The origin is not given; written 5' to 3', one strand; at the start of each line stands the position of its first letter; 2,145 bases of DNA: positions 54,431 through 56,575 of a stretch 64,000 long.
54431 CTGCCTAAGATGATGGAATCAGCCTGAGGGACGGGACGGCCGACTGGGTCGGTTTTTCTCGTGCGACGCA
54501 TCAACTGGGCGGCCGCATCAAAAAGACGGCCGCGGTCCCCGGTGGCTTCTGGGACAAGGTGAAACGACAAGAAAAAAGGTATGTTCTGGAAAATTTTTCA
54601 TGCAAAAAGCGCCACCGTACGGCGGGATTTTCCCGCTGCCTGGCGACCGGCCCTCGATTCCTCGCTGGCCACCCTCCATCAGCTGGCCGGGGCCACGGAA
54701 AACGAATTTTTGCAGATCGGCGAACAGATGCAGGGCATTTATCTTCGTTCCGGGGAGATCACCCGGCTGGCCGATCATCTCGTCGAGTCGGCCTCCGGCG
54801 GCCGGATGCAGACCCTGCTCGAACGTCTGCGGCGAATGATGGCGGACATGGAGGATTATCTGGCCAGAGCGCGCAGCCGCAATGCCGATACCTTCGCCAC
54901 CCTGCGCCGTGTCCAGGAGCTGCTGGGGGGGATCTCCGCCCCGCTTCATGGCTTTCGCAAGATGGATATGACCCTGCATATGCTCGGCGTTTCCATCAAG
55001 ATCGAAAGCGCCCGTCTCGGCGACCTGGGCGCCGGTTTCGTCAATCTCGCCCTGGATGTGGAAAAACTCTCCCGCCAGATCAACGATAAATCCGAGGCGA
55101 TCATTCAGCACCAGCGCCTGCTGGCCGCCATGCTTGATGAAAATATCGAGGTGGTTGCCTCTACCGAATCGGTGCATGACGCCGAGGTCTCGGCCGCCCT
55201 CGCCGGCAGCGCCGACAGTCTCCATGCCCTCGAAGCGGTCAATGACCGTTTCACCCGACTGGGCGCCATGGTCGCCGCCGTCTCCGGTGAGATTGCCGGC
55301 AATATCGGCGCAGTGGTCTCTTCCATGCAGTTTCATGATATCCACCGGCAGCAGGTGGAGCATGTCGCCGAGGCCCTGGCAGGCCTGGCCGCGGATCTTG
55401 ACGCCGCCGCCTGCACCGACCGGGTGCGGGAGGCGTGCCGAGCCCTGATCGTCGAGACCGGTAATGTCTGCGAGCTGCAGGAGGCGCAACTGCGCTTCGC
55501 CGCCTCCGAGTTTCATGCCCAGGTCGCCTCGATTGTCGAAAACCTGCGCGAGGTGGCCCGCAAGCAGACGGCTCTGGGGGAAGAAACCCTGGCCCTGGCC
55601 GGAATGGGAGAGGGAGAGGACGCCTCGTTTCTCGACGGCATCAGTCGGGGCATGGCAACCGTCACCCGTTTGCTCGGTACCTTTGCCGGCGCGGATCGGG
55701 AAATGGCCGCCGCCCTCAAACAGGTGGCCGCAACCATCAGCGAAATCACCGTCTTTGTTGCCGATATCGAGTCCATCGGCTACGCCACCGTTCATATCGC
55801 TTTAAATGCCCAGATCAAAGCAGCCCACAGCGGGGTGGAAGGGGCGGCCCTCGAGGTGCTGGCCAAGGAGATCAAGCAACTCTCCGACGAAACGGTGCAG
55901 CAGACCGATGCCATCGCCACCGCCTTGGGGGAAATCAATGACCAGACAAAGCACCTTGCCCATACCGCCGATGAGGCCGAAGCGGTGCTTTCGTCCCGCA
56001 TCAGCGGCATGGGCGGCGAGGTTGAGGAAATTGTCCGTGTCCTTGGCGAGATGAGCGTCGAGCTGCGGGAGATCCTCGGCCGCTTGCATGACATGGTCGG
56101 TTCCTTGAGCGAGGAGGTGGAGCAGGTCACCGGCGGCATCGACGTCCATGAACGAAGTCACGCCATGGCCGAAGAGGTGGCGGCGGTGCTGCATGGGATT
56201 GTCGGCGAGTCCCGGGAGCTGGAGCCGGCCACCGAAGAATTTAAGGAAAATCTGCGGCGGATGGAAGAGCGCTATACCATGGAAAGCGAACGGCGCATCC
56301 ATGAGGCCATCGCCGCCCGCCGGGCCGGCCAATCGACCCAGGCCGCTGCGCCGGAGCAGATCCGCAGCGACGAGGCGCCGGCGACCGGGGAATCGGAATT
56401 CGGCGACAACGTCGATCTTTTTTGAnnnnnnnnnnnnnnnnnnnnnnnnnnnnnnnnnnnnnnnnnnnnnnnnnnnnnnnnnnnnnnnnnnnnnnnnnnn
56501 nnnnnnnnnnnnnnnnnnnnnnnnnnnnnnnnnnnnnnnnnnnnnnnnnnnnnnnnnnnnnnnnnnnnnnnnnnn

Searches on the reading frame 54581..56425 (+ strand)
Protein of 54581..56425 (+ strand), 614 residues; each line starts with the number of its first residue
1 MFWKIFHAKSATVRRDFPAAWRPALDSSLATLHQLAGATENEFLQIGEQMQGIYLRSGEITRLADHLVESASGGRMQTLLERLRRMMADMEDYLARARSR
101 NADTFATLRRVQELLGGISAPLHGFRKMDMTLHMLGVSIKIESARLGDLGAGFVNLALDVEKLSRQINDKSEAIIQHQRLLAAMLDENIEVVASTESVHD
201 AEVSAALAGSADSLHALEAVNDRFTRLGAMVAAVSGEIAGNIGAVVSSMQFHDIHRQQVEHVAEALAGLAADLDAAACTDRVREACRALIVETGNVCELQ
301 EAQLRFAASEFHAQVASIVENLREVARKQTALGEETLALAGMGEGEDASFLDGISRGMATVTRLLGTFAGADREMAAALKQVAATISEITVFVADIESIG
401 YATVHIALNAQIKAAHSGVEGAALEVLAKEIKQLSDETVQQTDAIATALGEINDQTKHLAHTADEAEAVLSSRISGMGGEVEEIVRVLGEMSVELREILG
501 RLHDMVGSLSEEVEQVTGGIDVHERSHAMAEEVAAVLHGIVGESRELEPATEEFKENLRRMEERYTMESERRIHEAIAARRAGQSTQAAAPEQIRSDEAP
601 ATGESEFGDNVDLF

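Call 47: search_protein_families(library=pfam, proteins=[window:54581-56425:+], max_evalue=0.0001)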
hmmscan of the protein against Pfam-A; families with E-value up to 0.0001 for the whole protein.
window:54581-56425:+ (614 aa): 2 families
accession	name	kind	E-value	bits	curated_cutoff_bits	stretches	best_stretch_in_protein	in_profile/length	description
PF00015.26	MCPsignal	-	6.6e-12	46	34.6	1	375-516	21-161/172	Methyl-accepting chemotaxis protein (MCP) signalling domain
PF04513.17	Baculo_PEP_C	-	5.1e-05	23.8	38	0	29-109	1-80/140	Baculovirus polyhedron envelope protein, PEP, C terminus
